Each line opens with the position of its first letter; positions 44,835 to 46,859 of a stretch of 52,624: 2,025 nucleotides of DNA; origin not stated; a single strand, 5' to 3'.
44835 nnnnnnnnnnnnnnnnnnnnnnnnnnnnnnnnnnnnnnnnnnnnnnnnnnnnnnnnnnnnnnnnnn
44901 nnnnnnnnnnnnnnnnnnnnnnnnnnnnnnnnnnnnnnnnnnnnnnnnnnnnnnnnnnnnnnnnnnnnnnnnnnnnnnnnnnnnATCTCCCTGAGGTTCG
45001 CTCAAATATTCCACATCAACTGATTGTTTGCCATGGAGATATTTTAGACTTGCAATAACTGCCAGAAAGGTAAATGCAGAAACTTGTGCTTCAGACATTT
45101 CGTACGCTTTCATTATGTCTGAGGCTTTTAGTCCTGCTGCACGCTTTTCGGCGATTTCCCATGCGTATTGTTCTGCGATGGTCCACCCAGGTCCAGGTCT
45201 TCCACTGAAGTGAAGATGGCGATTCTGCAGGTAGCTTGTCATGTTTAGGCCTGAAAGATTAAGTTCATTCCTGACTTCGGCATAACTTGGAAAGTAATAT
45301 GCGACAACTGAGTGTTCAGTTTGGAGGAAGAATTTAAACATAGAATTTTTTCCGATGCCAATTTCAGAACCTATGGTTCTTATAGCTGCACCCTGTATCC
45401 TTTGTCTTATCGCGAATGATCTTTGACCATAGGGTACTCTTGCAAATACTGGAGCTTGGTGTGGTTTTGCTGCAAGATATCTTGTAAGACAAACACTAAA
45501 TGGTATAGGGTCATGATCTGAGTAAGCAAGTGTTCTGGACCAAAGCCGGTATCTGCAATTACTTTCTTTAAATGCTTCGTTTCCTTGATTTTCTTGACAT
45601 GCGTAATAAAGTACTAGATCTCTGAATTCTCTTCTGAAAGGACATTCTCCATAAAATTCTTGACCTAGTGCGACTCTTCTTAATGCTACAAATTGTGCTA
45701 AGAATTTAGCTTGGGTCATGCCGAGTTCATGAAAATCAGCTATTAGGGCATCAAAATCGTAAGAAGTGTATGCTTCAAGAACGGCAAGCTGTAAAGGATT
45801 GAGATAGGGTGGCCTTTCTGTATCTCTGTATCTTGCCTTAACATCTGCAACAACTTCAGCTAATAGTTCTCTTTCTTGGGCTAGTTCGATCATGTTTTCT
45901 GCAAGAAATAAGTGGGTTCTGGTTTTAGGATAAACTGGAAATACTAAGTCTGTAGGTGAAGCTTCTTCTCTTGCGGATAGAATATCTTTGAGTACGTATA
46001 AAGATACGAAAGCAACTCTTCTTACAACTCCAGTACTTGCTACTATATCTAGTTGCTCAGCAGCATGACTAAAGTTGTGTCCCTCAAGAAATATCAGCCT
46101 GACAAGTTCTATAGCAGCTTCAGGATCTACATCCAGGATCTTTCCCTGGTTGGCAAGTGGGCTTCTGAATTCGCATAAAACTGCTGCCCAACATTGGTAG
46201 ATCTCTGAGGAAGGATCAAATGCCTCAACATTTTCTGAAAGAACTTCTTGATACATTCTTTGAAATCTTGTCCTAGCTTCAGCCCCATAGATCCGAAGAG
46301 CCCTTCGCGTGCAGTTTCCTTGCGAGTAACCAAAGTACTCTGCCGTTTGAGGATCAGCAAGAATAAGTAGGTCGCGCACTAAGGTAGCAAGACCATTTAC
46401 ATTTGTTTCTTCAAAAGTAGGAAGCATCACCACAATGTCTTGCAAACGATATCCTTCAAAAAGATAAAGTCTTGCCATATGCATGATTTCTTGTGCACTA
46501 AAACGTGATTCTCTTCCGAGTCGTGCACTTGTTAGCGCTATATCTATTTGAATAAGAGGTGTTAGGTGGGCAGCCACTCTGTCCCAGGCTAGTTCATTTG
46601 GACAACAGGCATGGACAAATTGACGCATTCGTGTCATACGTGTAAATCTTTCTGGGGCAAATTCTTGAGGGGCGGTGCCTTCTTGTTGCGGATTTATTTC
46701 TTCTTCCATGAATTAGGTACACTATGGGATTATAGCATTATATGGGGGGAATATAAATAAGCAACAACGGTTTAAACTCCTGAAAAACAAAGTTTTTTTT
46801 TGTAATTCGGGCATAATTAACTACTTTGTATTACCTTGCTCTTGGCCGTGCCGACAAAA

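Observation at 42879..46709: Giant 1,276-aa protein: a complete sigma-70 domain appended to ~990 aa of tandem HTH and OmpR-like winged-helix modules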

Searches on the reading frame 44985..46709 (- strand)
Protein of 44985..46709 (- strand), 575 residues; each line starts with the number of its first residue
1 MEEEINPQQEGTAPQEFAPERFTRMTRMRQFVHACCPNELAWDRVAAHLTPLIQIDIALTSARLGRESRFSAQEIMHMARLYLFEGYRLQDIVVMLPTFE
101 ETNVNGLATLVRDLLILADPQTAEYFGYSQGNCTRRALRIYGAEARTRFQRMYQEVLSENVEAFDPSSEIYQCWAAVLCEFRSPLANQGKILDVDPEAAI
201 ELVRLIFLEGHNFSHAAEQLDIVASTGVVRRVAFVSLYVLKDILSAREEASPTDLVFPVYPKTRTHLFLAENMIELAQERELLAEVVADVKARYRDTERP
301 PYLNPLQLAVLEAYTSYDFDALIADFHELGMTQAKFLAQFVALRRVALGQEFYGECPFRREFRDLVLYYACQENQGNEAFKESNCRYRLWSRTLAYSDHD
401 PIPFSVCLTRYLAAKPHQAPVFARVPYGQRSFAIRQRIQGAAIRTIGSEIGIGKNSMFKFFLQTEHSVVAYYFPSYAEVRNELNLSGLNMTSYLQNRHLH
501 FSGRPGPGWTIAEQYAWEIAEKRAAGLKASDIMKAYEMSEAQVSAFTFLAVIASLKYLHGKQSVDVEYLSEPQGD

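Call 46: search_solved_structures(query=A6, max_evalue=10, show_alignments=2)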
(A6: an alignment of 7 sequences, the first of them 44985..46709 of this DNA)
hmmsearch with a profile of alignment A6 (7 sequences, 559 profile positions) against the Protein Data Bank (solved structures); distinct sequences matched with E-value up to 10: 9.
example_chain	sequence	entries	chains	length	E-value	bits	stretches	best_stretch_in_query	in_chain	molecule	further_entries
1i14_A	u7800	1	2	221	0.1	14.6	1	262-308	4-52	HYPOXANTHINE-GUANINE PHOSPHORIBOSYLTRANSFERASE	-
1i0i_A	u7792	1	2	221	0.1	14.6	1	262-308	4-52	HYPOXANTHINE-GUANINE PHOSPHORIBOSYLTRANSFERASE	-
1i0l_A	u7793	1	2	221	0.1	14.5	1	262-308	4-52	HYPOXANTHINE-GUANINE PHOSPHORIBOSYLTRANSFERASE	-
1p19_A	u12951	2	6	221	0.11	14.5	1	262-308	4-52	hypoxanthine phosphoribosyltransferase | PROTEIN (HYPOXANTHINE PHOSPHORIBOSYLTRANSFERASE)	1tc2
1i13_A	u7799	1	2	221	0.11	14.5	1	262-308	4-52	HYPOXANTHINE-GUANINE PHOSPHORIBOSYLTRANSFERASE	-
5euc_A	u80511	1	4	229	0.11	14.5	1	262-308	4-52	Hypoxanthine-guanine phosphoribosyltransferase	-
1tc1_A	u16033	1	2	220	0.12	14.4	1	263-308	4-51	PROTEIN (HYPOXANTHINE PHOSPHORIBOSYLTRANSFERASE)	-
1p17_A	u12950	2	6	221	0.18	13.8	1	262-307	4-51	hypoxanthine phosphoribosyltransferase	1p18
3knw_A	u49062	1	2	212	0.81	11.6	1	401-482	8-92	Putative transcriptional regulator (TetR/AcrR family)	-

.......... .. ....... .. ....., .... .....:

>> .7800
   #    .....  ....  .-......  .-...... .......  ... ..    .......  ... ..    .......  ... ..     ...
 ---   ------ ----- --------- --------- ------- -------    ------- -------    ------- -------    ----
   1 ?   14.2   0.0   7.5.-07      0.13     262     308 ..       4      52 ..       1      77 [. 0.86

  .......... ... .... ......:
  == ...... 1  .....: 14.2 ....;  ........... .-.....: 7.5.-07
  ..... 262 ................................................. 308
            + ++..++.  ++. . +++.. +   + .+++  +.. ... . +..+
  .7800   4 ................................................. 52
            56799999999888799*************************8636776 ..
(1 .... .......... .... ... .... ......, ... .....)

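Call 63: predict_structure(alignment_id=A6)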
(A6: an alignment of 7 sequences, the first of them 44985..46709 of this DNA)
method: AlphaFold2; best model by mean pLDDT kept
length: 575 residues; sequences in the alignment: 7
mean_pLDDT: 84.6   pTM: 0.76
mean pLDDT of the five models: 84.6, 82.1, 80.0, 80.0, 77.9
residues with pLDDT >= 90: 313; 70-90: 194; 50-70: 26; < 50: 42
segments of 3 or more residues with pLDDT < 50: 1-23, 377-379, 560-575
pLDDT, mean of each block of 10 residues (from residue 1): 30 35 70 92 92 84 65 93 90 88 89 92 91 88 79 86 91 95 86 91 89 81 87 95 80 71 90 94 96 88 96 92 90 93 95 88 92 62 79 90 91 93 90 90 95 93 94 91 81 89 86 94 92 92 92 80 30 28
secondary structure, 60 per line:
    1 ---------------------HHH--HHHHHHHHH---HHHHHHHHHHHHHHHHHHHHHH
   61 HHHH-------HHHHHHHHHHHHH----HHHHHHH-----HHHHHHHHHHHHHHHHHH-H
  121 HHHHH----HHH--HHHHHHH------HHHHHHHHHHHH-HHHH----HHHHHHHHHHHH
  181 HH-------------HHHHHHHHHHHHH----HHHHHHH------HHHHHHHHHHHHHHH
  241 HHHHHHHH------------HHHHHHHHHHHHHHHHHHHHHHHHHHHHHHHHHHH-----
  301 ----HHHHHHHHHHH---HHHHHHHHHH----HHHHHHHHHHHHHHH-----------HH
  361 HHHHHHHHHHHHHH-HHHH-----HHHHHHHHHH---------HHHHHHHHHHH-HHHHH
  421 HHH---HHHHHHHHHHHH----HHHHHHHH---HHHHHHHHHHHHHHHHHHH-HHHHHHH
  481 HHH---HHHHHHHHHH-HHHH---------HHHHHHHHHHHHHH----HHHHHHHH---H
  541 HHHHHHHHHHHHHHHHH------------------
elements in order: H27-35 H39-64 H72-84 H89-95 H101-118 H120-125 H135-141 H148-159 H161-164 H169-182 H196-208 H213-219 H226-248 H261-295 H305-315 H319-328 H333-347 H359-374 H376-379 H385-394 H404-414 H416-423 H427-438 H443-450 H454-472 H474-483 H487-496 H498-501 H511-524 H529-536 H540-557

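Call 67: fold_search(model_id=the predicted structure, library=pdb)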
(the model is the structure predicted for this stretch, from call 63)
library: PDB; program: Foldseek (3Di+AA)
matches with E <= 10: 84; with E <= 0.001: 0
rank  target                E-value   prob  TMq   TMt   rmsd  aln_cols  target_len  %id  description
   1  6me2                  1.2e+00  0.05  0.10  0.11  28.1       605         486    9  XFEL crystal structure of human melatonin receptor MT1 in complex with ramelteon (released 2019-04-24)
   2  1occ_A                1.4e+00  0.07  0.11  0.12  22.8       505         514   11  STRUCTURE OF BOVINE HEART CYTOCHROME C OXIDASE AT THE FULLY OXIDIZED STATE (released 1996-12-07)
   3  1rp3_C                1.5e+00  0.12  0.10  0.18  21.4       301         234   15  Cocrystal structure of the flagellar sigma/anti-sigma complex, Sigma-28/FlgM (released 2004-04-06)
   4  6me4                  1.6e+00  0.06  0.12  0.13  27.6       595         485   10  XFEL crystal structure of human melatonin receptor MT1 in complex with 2-iodomelatonin (released 2019-04-24)
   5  9a4r_A                1.8e+00  0.12  0.10  0.20  21.1       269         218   16  Integrative model of RPSH-RPOB by crosslinking MS and deep learning (released 2024-09-18)
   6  7bzb                  1.9e+00  0.06  0.13  0.13  29.4       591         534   11  Crystal structure of plant sesterterpene synthase AtTPS18 (released 2020-09-23)
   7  4z9g_A                2.1e+00  0.04  0.09  0.11  32.8       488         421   10  Crystal structure of human corticotropin-releasing factor receptor 1 (CRF1R) in complex with the antagonist CP-376395  (released 2016-06-29)
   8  9jxe_B                2.1e+00  0.03  0.10  0.11  28.0       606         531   13  Cryo-EM structure of apo human XPR1, class 1, with one visible SPX domain (released 2025-08-27)
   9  4zyr_B                2.2e+00  0.04  0.08  0.11  29.3       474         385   13  Crystal structure of E. coli Lactose permease G46W/G262W bound to p-nitrophenyl alpha-D-galactopyranoside (alpha-NPG) (released 2015-07-29)
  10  8b24_B                2.2e+00  0.03  0.09  0.08  33.7       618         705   10  Time-resolved structure of K+-dependent Na+-PPase from Thermotoga maritima 3600-seconds post reaction initiation with  (released 2024-01-17)
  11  4av3_A                2.3e+00  0.02  0.08  0.07  33.2       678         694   10  Crystal structure of Thermotoga Maritima sodium pumping membrane integral pyrophosphatase with metal ions in active si (released 2012-08-08)
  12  5b86_A                2.5e+00  0.04  0.12  0.12  25.0       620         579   11  Crystal structure of M-Sec (released 2016-10-12)
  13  6ps8                  2.7e+00  0.03  0.11  0.12  28.0       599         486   10  XFEL MT1R structure by ligand exchange from agomelatine to 2-phenylmelatonin. (released 2019-11-13)
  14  6pfj_A                2.8e+00  0.08  0.08  0.18  18.8       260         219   16  Structure of S. venezuelae RsiG-WhiG-(ci-di-GMP) complex, P64 crystal form (released 2019-11-13)
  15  6pfv_A                2.8e+00  0.08  0.09  0.17  19.1       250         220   15  Structure of S. venezuelae RisG-WhiG-c-di-GMP complex: orthorhombic crystal form (released 2019-11-13)
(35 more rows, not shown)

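Call 104: fold_search(model_id=the predicted structure, library=viral)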
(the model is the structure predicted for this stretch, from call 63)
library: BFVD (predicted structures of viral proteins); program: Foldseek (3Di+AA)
matches with E <= 10: 137; with E <= 0.001: 0
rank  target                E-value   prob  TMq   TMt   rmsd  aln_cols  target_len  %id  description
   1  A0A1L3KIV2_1          2.1e-01  0.08  0.09  0.05  34.9       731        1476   10  (no name in the UniProt tables at hand)
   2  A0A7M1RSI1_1          4.3e-01  0.09  0.11  0.06  34.5       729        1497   11  Uncharacterized protein [uncultured phage cr4_1]
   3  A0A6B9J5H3            4.9e-01  0.14  0.12  0.10  22.4       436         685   12  RNA polymerase sigma-70 factor [Vibrio phage vB_VchM_Kuja]
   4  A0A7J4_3              5.0e-01  0.08  0.10  0.07  29.7       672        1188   13  PLD phosphodiesterase domain-containing protein [Microcystis phage LMM01]
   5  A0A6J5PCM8            6.1e-01  0.08  0.10  0.08  33.7       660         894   12  Uncharacterized protein [uncultured Caudovirales phage]
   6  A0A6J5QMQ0            7.7e-01  0.06  0.07  0.09  22.3       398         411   12  Uncharacterized protein [uncultured Caudovirales phage]
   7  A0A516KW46            8.3e-01  0.06  0.09  0.08  37.5       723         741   12  (no name in the UniProt tables at hand)
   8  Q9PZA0                8.3e-01  0.05  0.08  0.06  29.9       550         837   11  Polyprotein (Fragment) [Bovine viral diarrhea virus]
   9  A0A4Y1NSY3            8.9e-01  0.11  0.15  0.12  27.6       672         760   11  (no name in the UniProt tables at hand)
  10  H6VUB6                1.0e+00  0.06  0.10  0.09  29.6       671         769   12  Internal virion protein [Escherichia phage phiKT]
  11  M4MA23                1.2e+00  0.06  0.12  0.10  41.7       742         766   12  (no name in the UniProt tables at hand)
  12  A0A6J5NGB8            1.4e+00  0.03  0.08  0.06  38.9       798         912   12  Large polyvalent protein associated domain-containing protein [uncultured Caudovirales phage]
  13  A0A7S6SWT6            1.6e+00  0.03  0.07  0.04  74.7       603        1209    8  DUF5855 domain-containing protein [Bathycoccus sp. RCC716 virus 1]
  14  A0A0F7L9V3            1.7e+00  0.02  0.08  0.08  39.0       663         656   12  Uncharacterized protein [uncultured marine virus]
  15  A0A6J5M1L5            1.8e+00  0.15  0.10  0.22  23.0       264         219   14  RpoE DNA-directed RNA polymerase specialized sigma subunit, sigma24 homolog [uncultured Caudovirales phage]
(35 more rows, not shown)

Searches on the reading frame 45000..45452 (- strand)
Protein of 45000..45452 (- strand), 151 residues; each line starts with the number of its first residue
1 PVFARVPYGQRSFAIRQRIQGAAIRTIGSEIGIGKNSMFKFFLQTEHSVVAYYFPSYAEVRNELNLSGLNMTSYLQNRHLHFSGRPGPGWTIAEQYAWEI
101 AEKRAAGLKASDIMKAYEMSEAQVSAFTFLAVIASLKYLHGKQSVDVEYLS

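Call 26: search_protein_families(library=pfam, proteins=[window:45000-45452:-], max_evalue=1)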
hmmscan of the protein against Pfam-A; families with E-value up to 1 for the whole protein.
window:45000-45452:- (151 aa): 2 families
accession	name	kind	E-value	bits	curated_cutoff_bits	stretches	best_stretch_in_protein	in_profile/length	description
PF04255.20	DUF433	-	0.13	12.6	23.6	1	98-126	22-51/56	Protein of unknown function (DUF433)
PF13384.12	HTH_23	-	0.2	11.9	24.6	0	97-125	7-35/50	Homeodomain-like domain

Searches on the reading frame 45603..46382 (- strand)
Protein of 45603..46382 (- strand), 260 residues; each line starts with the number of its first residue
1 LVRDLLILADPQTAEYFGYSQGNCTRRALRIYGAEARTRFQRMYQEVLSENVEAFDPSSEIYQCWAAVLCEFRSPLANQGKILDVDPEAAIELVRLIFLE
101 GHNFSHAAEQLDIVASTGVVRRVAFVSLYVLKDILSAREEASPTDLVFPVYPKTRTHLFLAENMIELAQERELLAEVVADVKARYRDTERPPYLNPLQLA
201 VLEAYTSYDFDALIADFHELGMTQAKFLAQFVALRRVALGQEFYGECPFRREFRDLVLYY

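Call 38: find_related_loci(query=A4, collection=genome_contigs, flank=10000)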
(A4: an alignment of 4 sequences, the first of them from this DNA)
Query A4 (260 aa) in genome_contigs; peptide patterns used: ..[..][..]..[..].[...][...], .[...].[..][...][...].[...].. (x = any residue, [..] = any of these).
45 stretches matched a pattern, but none encodes a relative of the query by tblastn (E <= 1e-3).

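Call 39: find_related_loci(query=A4, collection=viral_contigs, flank=10000)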
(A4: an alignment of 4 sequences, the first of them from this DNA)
Query A4 (260 aa) in viral_contigs; peptide patterns used: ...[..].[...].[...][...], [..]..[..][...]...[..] (x = any residue, [..] = any of these).
58 stretches matched a pattern, but none encodes a relative of the query by tblastn (E <= 1e-3).

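Call 49: find_related_loci(query=A4, collection=metagenome_contigs, flank=10000)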
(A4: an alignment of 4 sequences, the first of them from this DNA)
Query A4 (260 aa) in metagenome_contigs; peptide patterns used: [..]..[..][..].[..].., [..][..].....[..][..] (x = any residue, [..] = any of these).
196 stretches matched a pattern; 4 encode a relative of the query (tblastn E <= 1e-3); 3 distinct loci.
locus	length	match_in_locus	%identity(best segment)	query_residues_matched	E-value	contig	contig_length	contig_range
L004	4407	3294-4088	51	1-260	4e-83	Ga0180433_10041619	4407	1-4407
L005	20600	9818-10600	44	1-260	3e-70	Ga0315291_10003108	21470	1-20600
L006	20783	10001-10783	44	1-260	1e-70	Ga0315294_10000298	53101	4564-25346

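Call 60: search_protein_families(library=ncbifam, proteins=[L005:1330-2283:+, L005:43-999:+], max_evalue=0.00001)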
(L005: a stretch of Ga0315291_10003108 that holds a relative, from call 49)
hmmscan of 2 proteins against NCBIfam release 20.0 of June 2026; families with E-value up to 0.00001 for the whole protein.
L005:1330-2283:+ (317 aa): 27 families (the best 25 are shown)
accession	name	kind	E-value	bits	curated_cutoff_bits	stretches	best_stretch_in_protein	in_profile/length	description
NF006666.0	PRK09210.1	equivalog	5.4e-29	101.6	572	1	4-310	75-363/370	RNA polymerase sigma factor RpoD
TIGR02393.1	RpoD_Cterm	equivalog_domain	3.9e-24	85.6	354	1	62-312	1-233/238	RNA polymerase sigma factor RpoD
TIGR02394.1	rpoS_proteo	equivalog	4.2e-20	72.4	378.7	1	32-309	17-276/285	RNA polymerase sigma factor RpoS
NF004208.0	PRK05658.1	equivalog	6.9e-20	71.6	555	1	60-306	391-619/631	RNA polymerase sigma factor RpoD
NF004562.0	PRK05901.1-4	equivalog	9.9e-20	70.5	779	1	59-308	314-545/571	RNA polymerase sigma factor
NF005643.0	PRK07406.1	equivalog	5.8e-19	68.4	500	1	60-305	159-385/397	RNA polymerase sigma factor RpoD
NF005920.0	PRK07921.1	subfamily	4.4e-18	65.4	464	1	59-306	88-317/328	RNA polymerase sigma factor SigB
NF004207.0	PRK05657.1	equivalog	4.5e-18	65.7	394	1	30-310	58-320/329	RNA polymerase sigma factor RpoS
NF041931.2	MzaA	equivalog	1.1e-16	60.8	800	1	62-306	476-704/726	MZA anti-phage system associated sigma-70 family RNA polymerase sigma factor MzaA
TIGR02997.1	Sig70-cyanoRpoD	subfamily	1.9e-16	60.2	384.5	1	60-301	73-295/298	RNA polymerase sigma factor, RpoD/SigA family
NF004615.0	PRK05949.1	subfamily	1.2e-15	57.2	530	1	60-306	90-317/327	RNA polymerase sigma factor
NF004566.0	PRK05901.2-4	equivalog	8.7e-15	54.8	531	1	60-309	191-436/448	RNA polymerase sigma factor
NF004561.0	PRK05901.1-3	equivalog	2.9e-14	53.1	582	1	62-305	300-525/537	RNA polymerase sigma factor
TIGR02937.1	sigma70-ECF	superfamily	1.9e-13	50.4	42.9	1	62-306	2-164/165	sigma-70 family RNA polymerase sigma factor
NF005642.0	PRK07405.1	subfamily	2.5e-13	49.9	524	1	58-305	79-307/318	RNA polymerase sigma factor SigD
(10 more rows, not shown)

L005:43-999:+ (318 aa): 2 families
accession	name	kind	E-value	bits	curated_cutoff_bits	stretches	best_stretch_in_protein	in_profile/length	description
TIGR00374.1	TIGR00374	subfamily_domain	1.6e-18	67.2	43.2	1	15-314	1-315/323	flippase-like domain-containing protein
NF033480.1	bifunc_MprF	equivalog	2.1e-18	66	600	1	9-308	4-293/841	bifunctional lysylphosphatidylglycerol flippase/synthetase MprF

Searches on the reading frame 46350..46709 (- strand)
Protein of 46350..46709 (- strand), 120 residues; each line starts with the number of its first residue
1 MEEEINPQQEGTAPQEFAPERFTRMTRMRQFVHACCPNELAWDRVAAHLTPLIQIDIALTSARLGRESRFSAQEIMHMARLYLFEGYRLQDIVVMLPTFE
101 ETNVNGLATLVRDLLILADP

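Call 26: search_protein_families(library=pfam, proteins=[window:46350-46709:-], max_evalue=1)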
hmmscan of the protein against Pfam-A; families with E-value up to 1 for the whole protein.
window:46350-46709:- (120 aa): 1 family
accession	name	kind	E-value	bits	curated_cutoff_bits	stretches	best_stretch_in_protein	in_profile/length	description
PF16795.10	Phage_integr_3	-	0.12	12.7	27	1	71-102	19-50/161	Archaeal phage integrase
